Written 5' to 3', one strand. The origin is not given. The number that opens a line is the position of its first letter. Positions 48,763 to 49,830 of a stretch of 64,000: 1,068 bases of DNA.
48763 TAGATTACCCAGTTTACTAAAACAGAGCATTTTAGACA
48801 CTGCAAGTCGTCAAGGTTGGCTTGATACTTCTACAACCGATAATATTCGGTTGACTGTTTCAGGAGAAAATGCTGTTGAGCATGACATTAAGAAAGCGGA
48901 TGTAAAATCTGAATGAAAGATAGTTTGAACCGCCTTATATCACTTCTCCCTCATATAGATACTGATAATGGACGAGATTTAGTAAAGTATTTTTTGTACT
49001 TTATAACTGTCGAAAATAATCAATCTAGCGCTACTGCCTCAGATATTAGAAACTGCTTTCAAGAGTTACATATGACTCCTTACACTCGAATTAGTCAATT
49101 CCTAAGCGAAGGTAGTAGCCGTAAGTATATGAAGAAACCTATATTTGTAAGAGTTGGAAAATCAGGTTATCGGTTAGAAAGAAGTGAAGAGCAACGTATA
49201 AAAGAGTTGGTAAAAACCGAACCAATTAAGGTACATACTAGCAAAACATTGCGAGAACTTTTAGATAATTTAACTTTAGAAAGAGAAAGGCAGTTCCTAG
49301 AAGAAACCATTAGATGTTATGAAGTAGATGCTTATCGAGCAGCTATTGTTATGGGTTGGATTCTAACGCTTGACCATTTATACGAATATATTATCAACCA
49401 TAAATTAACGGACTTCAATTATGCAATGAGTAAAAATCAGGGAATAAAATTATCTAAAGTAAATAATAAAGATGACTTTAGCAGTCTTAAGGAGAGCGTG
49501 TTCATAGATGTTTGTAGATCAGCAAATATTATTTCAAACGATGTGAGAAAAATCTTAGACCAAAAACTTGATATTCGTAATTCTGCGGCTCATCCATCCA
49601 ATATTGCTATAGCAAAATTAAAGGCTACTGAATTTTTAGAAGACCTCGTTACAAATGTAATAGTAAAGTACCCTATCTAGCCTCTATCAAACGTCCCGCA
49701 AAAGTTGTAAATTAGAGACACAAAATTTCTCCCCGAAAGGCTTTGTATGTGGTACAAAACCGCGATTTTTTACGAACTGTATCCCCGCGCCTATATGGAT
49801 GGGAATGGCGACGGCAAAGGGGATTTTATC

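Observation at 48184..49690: Strongly AT-rich two-gene cassette with a shared wHTH-like domain and a C-terminal HEPN Rx4H motif, directly downstream of vapBC and hicB: candidate undescribed toxin/defence module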

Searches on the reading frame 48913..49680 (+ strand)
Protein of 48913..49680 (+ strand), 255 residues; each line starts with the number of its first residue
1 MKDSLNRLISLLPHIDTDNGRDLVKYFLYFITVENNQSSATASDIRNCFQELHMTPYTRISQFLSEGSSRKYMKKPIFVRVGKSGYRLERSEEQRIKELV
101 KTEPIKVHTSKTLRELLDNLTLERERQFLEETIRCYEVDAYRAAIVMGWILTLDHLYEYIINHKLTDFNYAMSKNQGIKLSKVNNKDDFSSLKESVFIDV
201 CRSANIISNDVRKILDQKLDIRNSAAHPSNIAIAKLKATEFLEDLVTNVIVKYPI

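Call 4: search_protein_families(library=pfam, proteins=[window:48913-49680:+], max_evalue=1)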
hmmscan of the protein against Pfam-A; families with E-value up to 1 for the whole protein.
window:48913-49680:+ (255 aa): 3 families
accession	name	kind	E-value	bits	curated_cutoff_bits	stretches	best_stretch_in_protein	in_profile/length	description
PF18735.6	HEPN_RiboL-PSP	-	0.0038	17.6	28.4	1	160-237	90-170/191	RiboL-PSP-HEPN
PF13643.11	DUF4145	-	0.005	17.3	23.1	1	198-237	41-79/88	Domain of unknown function (DUF4145)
PF00123.25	Hormone_2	-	0.19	12.2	21.2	0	206-218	5-17/28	Peptide hormone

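Call 5: search_protein_families(library=padloc, proteins=[window:48913-49680:+], max_evalue=1)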
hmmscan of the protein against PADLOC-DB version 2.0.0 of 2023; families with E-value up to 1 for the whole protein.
window:48913-49680:+ (255 aa): 1 family
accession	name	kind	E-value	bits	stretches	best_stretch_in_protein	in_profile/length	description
PDLC04108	PD-T7-3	-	5.3e-06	23.9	1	113-228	6-121/432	-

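Call 6: search_protein_families(library=ncbifam, proteins=[window:48913-49680:+], max_evalue=1)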
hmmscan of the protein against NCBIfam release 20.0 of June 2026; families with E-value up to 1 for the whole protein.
window:48913-49680:+ (255 aa): 0 families

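Call 7: search_protein_families(library=phrogs, proteins=[window:48913-49680:+], max_evalue=1)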
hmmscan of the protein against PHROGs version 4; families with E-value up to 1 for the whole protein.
window:48913-49680:+ (255 aa): 1 family
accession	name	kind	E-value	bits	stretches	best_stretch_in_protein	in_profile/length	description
phrog_27609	-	unknown function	1.1e-11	45.3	1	121-252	25-156/418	-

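Call 8: find_homologous_proteins(query=window:48913-49680:+)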
Query window:48913-49680:+ (255 aa): 476 proteins with E <= 0.001 among 978 candidates; the best 120 are listed.
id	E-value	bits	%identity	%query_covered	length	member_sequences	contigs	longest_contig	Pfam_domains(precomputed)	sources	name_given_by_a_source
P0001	2.8e-162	556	100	100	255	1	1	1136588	PF27235.1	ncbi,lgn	-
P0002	1.7e-78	282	51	99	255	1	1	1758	PF27235.1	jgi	jgi:hypothetical protein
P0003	1.0e-75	272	51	98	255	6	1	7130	PF27235.1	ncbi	-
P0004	1.2e-74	269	49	98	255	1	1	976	PF27235.1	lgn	-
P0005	1.9e-74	268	51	98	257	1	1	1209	PF27235.1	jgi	-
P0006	6.3e-74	267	51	98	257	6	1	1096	PF27235.1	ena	-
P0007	7.7e-74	266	52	95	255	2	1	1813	PF27235.1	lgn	-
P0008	1.1e-73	266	49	100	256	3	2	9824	PF27235.1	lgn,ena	-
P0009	1.1e-73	266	50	98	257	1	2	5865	PF27235.1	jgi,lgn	jgi:hypothetical protein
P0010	1.4e-73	265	51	99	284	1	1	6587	PF27235.1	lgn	-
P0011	7.1e-73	263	50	98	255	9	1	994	PF27235.1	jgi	-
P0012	3.3e-72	261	51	95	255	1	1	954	PF27235.1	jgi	-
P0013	1.1e-70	256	50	100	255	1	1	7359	PF27235.1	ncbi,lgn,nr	ncbi:MAG: hypothetical protein M3441_20700 [Chloroflexota bacterium]|nr:hypothetical protein [Chloro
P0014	3.6e-68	248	48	100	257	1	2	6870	PF27235.1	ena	-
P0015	6.3e-68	247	51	92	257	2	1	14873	PF27235.1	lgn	-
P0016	1.9e-67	245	46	100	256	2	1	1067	PF27235.1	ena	-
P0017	3.7e-67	244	49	100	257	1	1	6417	PF27235.1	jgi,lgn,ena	-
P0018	3.8e-67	244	50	92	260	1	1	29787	PF27235.1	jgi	jgi:hypothetical protein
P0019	4.7e-67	244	44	100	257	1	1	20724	PF27235.1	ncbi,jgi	jgi:hypothetical protein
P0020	6.7e-67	244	49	99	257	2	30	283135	PF27235.1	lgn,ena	-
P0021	1.2e-66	243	48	100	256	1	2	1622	PF27235.1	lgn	-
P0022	1.3e-66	243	45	100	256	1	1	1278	PF27235.1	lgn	-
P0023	1.9e-66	242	51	91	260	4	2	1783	PF27235.1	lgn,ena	-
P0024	2.2e-66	242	45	100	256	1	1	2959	PF27235.1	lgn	-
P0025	2.5e-66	242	50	91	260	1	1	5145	PF27235.1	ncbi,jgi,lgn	jgi:hypothetical protein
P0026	3.4e-66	241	47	100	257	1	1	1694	PF27235.1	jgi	jgi:hypothetical protein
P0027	4.0e-66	241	50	92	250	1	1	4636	PF27235.1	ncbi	-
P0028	6.4e-66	240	47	98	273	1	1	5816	PF27235.1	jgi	jgi:hypothetical protein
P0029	9.7e-66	240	47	100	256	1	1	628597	PF27235.1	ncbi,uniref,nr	ncbi:hypothetical protein [Rheinheimera hassiensis]|uniref:hypothetical protein n=1 Tax=Rheinheimera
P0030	1.1e-65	240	52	91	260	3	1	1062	PF27235.1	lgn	-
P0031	1.3e-65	239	45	100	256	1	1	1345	PF27235.1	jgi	jgi:hypothetical protein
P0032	1.4e-65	239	50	91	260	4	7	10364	PF27235.1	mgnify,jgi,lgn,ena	mgnify:CR=1 FL=1|jgi:hypothetical protein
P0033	1.6e-65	239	46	100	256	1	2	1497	PF27235.1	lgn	-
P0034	2.8e-65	238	46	100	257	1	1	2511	PF27235.1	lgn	-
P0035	3.1e-65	238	47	100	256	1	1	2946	PF27235.1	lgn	-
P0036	3.9e-65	238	52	91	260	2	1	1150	PF27235.1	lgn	-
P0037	9.3e-65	237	46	100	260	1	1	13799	PF27235.1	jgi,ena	-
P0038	1.7e-64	236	50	91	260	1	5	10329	PF27235.1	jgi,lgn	jgi:uncharacterized protein YcgL (UPF0745 family)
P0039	2.0e-64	236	44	97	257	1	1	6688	PF27235.1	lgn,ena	-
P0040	3.5e-64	235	51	92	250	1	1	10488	PF27235.1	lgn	-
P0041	4.6e-64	234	46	100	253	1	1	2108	PF27235.1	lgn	-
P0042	6.3e-64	234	51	91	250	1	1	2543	PF27235.1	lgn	-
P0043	6.3e-64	234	47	99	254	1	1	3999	PF27235.1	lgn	-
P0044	6.7e-64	234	47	100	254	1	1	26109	PF27235.1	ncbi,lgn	-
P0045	8.1e-64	234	47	100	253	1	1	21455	PF27235.1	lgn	-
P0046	8.2e-64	234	50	90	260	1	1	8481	PF27235.1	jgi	jgi:hypothetical protein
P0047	8.7e-64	233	48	99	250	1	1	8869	PF27235.1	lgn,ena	-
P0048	8.9e-64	233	50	90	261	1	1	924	PF27235.1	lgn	-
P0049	1.1e-63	233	44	100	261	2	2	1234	PF27235.1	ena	-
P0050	1.1e-63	233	43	100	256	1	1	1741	PF27235.1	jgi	jgi:hypothetical protein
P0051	2.3e-63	232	50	91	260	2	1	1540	PF27235.1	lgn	-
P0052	3.1e-63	232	46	99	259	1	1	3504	PF27235.1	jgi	jgi:hypothetical protein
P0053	3.8e-63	231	47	99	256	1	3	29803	PF27235.1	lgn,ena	-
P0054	3.9e-63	231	42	99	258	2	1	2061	PF27235.1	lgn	-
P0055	4.9e-63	231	46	92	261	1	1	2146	PF27235.1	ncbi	-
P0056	5.8e-63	231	49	90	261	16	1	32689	PF27235.1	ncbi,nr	ncbi:MAG: hypothetical protein K0M50_04115 [Prolixibacteraceae bacterium]|nr:hypothetical protein [P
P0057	8.5e-63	230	46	100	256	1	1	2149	PF27235.1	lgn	-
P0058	1.1e-62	230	48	99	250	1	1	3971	PF27235.1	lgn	-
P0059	1.1e-62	230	45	99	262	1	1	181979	PF27235.1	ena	-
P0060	1.4e-62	229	48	98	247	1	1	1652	PF27235.1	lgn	-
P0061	1.6e-62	229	48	92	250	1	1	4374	PF27235.1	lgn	-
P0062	1.6e-62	229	50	92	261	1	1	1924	PF27235.1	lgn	-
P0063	1.8e-62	229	45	100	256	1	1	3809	PF27235.1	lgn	-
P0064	2.5e-62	229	47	99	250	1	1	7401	PF27235.1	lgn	-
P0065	2.6e-62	229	43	100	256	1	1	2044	PF27235.1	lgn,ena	-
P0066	2.7e-62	229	46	99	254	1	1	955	PF27235.1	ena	-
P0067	3.5e-62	228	46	100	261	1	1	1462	PF27235.1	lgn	-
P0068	4.4e-62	228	44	96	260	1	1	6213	PF27235.1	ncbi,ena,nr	ncbi:MAG TPA: hypothetical protein VJ865_16020 [Gemmatimonadaceae bacterium]|nr:hypothetical protein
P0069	8.2e-62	227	49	92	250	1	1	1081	PF27235.1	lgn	-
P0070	1.2e-61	226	46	98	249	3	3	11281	PF27235.1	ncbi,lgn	-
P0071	1.3e-61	226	44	100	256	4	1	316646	PF27235.1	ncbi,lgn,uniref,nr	ncbi:hypothetical protein SAMN05421509_105273 [Chromohalobacter canadensis]|uniref:RiboL-PSP-HEPN do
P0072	1.4e-61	226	47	96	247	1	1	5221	PF27235.1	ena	-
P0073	1.4e-61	226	46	93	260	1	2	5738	PF27235.1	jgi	jgi:hypothetical protein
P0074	1.5e-61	226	47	93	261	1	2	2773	PF27235.1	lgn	-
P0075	1.5e-61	226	47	99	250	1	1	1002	PF27235.1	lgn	-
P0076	2.0e-61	226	46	98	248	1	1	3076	PF27235.1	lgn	-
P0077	2.2e-61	226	46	98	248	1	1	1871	PF27235.1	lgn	-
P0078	2.3e-61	226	44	100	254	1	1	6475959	PF27235.1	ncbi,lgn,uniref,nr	ncbi:hypothetical protein [Gynuella sunshinyii]|uniref:RiboL-PSP-HEPN domain-containing protein n=1 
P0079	2.4e-61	225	46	98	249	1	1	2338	PF27235.1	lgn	-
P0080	2.4e-61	225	46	100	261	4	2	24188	PF27235.1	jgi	jgi:hypothetical protein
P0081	2.6e-61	225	50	92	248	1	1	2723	PF27235.1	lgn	-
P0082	2.8e-61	225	49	92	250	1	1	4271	PF27235.1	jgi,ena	jgi:hypothetical protein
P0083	3.0e-61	225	47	98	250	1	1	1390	PF27235.1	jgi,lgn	-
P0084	3.0e-61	225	49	91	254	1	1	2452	PF27235.1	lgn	-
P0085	3.4e-61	225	45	91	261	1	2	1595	PF27235.1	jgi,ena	-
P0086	3.5e-61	225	48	91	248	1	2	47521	PF27235.1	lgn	-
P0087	4.4e-61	225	50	92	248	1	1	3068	PF27235.1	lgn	-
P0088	4.7e-61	224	44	100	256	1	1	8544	PF27235.1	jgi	jgi:hypothetical protein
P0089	5.3e-61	224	45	99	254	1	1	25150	PF27235.1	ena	-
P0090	5.5e-61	224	44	100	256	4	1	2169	PF27235.1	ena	-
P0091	5.5e-61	224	43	100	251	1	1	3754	PF27235.1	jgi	jgi:hypothetical protein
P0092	6.7e-61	224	46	98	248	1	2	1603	PF27235.1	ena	-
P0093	8.6e-61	224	45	99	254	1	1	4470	PF27235.1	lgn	-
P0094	1.0e-60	223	45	91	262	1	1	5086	PF27235.1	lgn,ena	-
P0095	1.3e-60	223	46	91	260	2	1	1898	PF27235.1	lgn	-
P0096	1.4e-60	223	47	98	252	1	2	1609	PF27235.1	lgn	-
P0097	1.6e-60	223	47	91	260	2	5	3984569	PF27235.1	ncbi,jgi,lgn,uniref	ncbi:hypothetical protein PDL71_01520 [Lacibacter sp. MH-610]|uniref:hypothetical protein n=1 Tax=La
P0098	1.6e-60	223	45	99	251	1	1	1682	PF27235.1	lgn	-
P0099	1.9e-60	223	43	95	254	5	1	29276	PF27235.1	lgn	-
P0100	3.2e-60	222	44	100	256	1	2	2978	PF27235.1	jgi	-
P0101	3.4e-60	222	44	100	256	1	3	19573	PF27235.1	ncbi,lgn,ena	-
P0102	3.5e-60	222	46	99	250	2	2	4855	PF27235.1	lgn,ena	-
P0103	3.6e-60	222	48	92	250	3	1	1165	PF27235.1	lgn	-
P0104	5.5e-60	221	44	99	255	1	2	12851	PF27235.1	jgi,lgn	jgi:hypothetical protein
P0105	5.6e-60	221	45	100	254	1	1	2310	PF27235.1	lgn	-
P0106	5.8e-60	221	48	92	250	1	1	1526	PF27235.1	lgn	-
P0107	6.5e-60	221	45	100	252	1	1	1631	PF27235.1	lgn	-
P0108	6.8e-60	221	45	99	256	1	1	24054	PF27235.1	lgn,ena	-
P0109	9.2e-60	220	44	91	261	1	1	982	PF27235.1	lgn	-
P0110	9.3e-60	220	47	93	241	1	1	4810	PF27235.1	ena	-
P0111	9.7e-60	220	47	98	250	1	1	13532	PF27235.1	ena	-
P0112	1.1e-59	220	47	91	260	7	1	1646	PF27235.1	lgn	-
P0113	1.1e-59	220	45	99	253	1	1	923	PF27235.1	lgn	-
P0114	1.4e-59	220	44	91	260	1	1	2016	PF27235.1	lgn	-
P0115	1.4e-59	220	44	95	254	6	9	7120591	PF27235.1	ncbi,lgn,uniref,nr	ncbi:hypothetical protein SAMN04489802_4370 [Pseudomonas chlororaphis]|uniref:hypothetical protein n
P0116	1.9e-59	219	48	90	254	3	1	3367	PF27235.1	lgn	-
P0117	2.0e-59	219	44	99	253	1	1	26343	PF27235.1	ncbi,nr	ncbi:MAG: hypothetical protein OIF58_10610 [Cohaesibacter sp.]|nr:hypothetical protein [Cohaesibacte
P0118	2.0e-59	219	44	95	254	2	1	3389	PF27235.1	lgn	-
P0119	2.0e-59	219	45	100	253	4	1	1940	PF27235.1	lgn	-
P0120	2.2e-59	219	46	99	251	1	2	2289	PF27235.1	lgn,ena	-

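Call 10: find_encoding_contigs(protein=P0001, flank=6000, max_places=3)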
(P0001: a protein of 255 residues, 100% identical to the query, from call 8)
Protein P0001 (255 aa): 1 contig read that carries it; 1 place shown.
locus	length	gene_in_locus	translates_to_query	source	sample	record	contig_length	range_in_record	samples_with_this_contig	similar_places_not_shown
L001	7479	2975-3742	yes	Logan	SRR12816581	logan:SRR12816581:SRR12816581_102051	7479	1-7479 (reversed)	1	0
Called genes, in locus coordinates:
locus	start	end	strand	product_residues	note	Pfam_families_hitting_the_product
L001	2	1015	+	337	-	?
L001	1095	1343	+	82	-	-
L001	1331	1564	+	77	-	-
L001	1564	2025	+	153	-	PF01850:PIN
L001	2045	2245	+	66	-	PF15919:HicB_lk_antitox, PF21748:UPF0150 (weak)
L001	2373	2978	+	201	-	-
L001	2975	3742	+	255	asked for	PF27235:AF_1680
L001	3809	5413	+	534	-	PF00128:Alpha-amylase, PF16657:Malt_amylase_C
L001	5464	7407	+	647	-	PF00128:Alpha-amylase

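Call 15: search_solved_structures(query=window:48913-49680:+, max_evalue=10, show_alignments=2)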
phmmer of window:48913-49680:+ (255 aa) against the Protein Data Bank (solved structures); distinct sequences matched with E-value up to 10: 2.
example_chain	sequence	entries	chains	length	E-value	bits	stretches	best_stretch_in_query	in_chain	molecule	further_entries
9wx2_A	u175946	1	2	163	0.25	14.3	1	123-199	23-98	Dandelion-hepn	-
4pbd_A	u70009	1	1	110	0.29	14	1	55-95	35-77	Protein SHQ1 homolog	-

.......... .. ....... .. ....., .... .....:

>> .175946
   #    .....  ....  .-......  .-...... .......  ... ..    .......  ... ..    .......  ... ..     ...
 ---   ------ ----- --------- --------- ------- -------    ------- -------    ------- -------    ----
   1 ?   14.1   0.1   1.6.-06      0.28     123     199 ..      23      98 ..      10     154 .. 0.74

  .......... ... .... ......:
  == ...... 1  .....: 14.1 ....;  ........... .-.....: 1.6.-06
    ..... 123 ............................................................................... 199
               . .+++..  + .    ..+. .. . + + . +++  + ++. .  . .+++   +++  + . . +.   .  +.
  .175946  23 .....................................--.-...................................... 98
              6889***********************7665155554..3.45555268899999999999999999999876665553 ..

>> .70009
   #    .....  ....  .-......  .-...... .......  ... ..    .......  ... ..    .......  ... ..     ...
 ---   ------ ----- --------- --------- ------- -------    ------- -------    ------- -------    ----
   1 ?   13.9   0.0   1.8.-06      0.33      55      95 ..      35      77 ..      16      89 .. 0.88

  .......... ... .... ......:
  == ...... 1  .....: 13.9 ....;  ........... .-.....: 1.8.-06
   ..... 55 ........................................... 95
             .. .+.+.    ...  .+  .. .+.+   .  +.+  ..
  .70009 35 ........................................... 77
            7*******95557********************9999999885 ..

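Call 18: find_related_loci(query=A1, collection=genome_contigs, flank=5000)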
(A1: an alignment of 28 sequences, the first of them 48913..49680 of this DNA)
Query A1 (255 aa) in genome_contigs; peptide patterns used: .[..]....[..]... (x = any residue, [..] = any of these).
121 stretches matched a pattern; 102 encode a relative of the query (tblastn E <= 1e-3); the best 80 are kept; 80 distinct loci.
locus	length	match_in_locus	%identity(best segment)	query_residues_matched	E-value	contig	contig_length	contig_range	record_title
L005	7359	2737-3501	50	1-255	6e-79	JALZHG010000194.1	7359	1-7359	MAG: Chloroflexota bacterium isolate PEA bin11 SC8832_NODE_308_length_7359_cov_1.400166, whole genome shotgun sequence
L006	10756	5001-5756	49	3-253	4e-75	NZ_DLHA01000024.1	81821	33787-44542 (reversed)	MAG: Flavobacterium sp. UBA7680 UBA7680_contig_3108, whole genome shotgun sequence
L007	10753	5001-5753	45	1-255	8e-74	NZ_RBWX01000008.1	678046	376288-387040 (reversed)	Sphingosinicella microcystinivorans strain DSM 19791 Ga0244538_102, whole genome shotgun sequence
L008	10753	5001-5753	44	1-255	1e-72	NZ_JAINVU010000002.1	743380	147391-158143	Hephaestia mangrovi strain CMS5P-6 Scaffold2_1, whole genome shotgun sequence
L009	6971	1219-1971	44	1-255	3e-72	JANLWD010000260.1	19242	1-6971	MAG: Sphingomonas sp. isolate OTE_20_metabat_96 OTE_20_k141_4583258, whole genome shotgun sequence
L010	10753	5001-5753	44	1-255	2e-71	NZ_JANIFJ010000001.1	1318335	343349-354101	Mangrovibrevibacter kandeliae strain CSK15Z-1 Scaffold1, whole genome shotgun sequence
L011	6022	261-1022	44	3-255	2e-71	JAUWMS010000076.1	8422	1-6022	MAG: Candidatus Latescibacterota bacterium isolate CSMAG_2404 CSMAG_2404_k141_49634_length_8422_cov_5.9867, whole genome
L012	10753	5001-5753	43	1-255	4e-71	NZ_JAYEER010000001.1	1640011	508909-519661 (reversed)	Nitrospirillum sp. BR 11163 contig_1, whole genome shotgun sequence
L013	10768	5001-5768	46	1-255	2e-71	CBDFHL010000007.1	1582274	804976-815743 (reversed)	MAG: Methyloglobulus sp. isolate 3a41a94e-4880-4ab6-9133-cb57dd0d4b1b genome assembly, contig: contig_7, whole genome sh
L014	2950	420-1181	44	1-253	2e-71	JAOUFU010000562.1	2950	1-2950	MAG: Phycisphaerae bacterium isolate 4_1_July_SF_Bin52 4_1_July_SF_Bin52_scaffold_23765_c1, whole genome shotgun sequenc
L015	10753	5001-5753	44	1-253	8e-70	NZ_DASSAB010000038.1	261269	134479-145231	MAG: Dyella sp. isolate SMAG_U15453 k141_2299700, whole genome shotgun sequence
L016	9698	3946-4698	44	1-255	1e-69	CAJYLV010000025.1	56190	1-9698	MAG: uncultured Sphingomonas sp. isolate S3C82631_SP236 genome assembly, contig: S3Ck127_337499, whole genome shotgun se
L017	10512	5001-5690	49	27-255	1e-69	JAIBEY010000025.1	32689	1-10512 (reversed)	MAG: Prolixibacteraceae bacterium isolate BC_metabat.bin.24 BC_k141_62707, whole genome shotgun sequence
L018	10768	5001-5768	46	1-255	2e-69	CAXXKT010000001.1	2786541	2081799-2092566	MAG: Syntrophales bacterium isolate 9e353863-e3ae-4afc-92d2-6aad0841dacd genome assembly, contig: contig_1, whole genome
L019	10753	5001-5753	44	1-255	5e-69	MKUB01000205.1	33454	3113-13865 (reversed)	MAG: Sphingomonadales bacterium 63-6 scnpilot_p_inoc_scaffold_952, whole genome shotgun sequence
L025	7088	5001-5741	46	4-253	9e-68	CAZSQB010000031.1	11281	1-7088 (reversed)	MAG TPA_asm: uncultured Gammaproteobacteria bacterium isolate SRP269290_co3_983 genome assembly, contig: NODE_7163_lengt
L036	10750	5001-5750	43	1-254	3e-66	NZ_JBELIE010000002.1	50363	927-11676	MAG: Sphingomonas sp. isolate REMEI105_ass_metaspades_bin.73 NODE_500_length_50363_cov_6.796056, whole genome shotgun se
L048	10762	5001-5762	44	1-253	2e-64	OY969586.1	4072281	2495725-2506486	MAG: Candidatus Aminicenantes bacterium isolate MFD10007.bin.c.2 genome assembly, chromosome: 1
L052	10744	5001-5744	43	2-253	9e-64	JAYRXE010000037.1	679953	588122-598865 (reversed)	MAG: Candidatus Paceibacterota bacterium isolate EBPR_ori4bin.24 k141_187775, whole genome shotgun sequence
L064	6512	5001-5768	40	1-255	8e-60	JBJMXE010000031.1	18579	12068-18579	MAG: Chthoniobacterales bacterium isolate H1_18_all_fractions_metab_conc_20_57_11 k255_1748314, whole genome shotgun seq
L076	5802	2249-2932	42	26-255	2e-54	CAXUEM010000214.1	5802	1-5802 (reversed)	MAG TPA_asm: uncultured Hymenobacter sp. isolate public_SRR14722176_metawrap_bin.5 genome assembly, contig: public_SRR14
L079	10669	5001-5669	43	24-253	4e-54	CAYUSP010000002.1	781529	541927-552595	MAG TPA_asm: uncultured Nitrospiraceae bacterium isolate SRP302447_co2_114 genome assembly, contig: NODE_15_length_78152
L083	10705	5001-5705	39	16-252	3e-50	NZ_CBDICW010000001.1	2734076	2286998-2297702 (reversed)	MAG: Mucilaginibacter sp. isolate 32b07990-0436-4a5b-a5cd-9881eec28050 contig_1, whole genome shotgun sequence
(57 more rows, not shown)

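Call 44: predict_structure(alignment_id=A1)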
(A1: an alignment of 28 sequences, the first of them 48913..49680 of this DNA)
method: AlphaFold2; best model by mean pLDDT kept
length: 255 residues; sequences in the alignment: 28
mean_pLDDT: 89.6   pTM: 0.62
mean pLDDT of the five models: 89.6, 88.1, 85.9, 85.2, 84.8
residues with pLDDT >= 90: 163; 70-90: 80; 50-70: 12; < 50: 0
segments of 3 or more residues with pLDDT < 50: none
pLDDT, mean of each block of 10 residues (from residue 1): 82 76 95 94 96 92 94 91 93 90 63 90 96 91 94 97 97 86 94 93 94 88 76 81 95 94
secondary structure, 60 per line:
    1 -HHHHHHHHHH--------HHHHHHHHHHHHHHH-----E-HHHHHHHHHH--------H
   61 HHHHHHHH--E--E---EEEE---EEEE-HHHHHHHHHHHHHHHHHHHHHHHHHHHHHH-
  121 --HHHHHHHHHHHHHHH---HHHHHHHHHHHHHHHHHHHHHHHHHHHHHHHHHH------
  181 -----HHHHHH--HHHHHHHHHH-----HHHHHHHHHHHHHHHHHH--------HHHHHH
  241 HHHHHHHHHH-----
elements in order: H2-11 H20-34 H42-51 H60-68 E78-81 E85-88 H90-119 H123-137 H141-174 H186-191 H194-203 H209-226 H235-250

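Call 46: search_protein_families(library=pfam, alignment_id=A4, max_evalue=0.00001)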
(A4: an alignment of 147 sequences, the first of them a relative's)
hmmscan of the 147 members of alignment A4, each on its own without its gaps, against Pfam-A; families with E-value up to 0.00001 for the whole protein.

A. member 1, L005:1617-1889:- (90 aa): 1 family
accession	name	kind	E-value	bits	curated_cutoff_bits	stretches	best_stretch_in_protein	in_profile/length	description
PF01649.23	Ribosomal_S20p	-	4.4e-26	91.8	29.5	1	2-84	1-83/83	Ribosomal protein S20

B. families by the number of members that match (of 147 scanned): 117 families (the first 25 are shown)
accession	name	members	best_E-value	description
PF00583.31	Acetyltransf_1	3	2.8e-14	Acetyltransferase (GNAT) family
PF01139.22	RtcB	2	5.2e-132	tRNA-splicing ligase RtcB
PF01642.28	MM_CoA_mutase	2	4.2e-114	Methylmalonyl-CoA mutase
PF17392.7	Urocanase_C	2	9.6e-93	Urocanase C-terminal domain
PF01175.24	Urocanase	2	2e-88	Urocanase Rossmann-like domain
PF17391.7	Urocanase_N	2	6.7e-63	Urocanase N-terminal domain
PF03308.22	MeaB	2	2.5e-39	Methylmalonyl Co-A mutase-associated GTPase MeaB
PF13302.13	Acetyltransf_3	2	3.3e-22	Acetyltransferase (GNAT) domain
PF00271.37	Helicase_C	2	2.3e-20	Helicase conserved C-terminal domain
PF13508.13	Acetyltransf_7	2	6.8e-15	Acetyltransferase (GNAT) domain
PF02310.24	B12-binding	2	3.7e-12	B12 binding domain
PF00821.23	PEPCK_GTP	1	7.4e-163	Phosphoenolpyruvate carboxykinase C-terminal P-loop domain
PF13292.11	DXP_synthase_N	1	3.3e-119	1-deoxy-D-xylulose-5-phosphate synthase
PF17297.7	PEPCK_N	1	5.5e-104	Phosphoenolpyruvate carboxykinase N-terminal domain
PF01098.24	FTSW_RODA_SPOVE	1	8.8e-96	Cell cycle protein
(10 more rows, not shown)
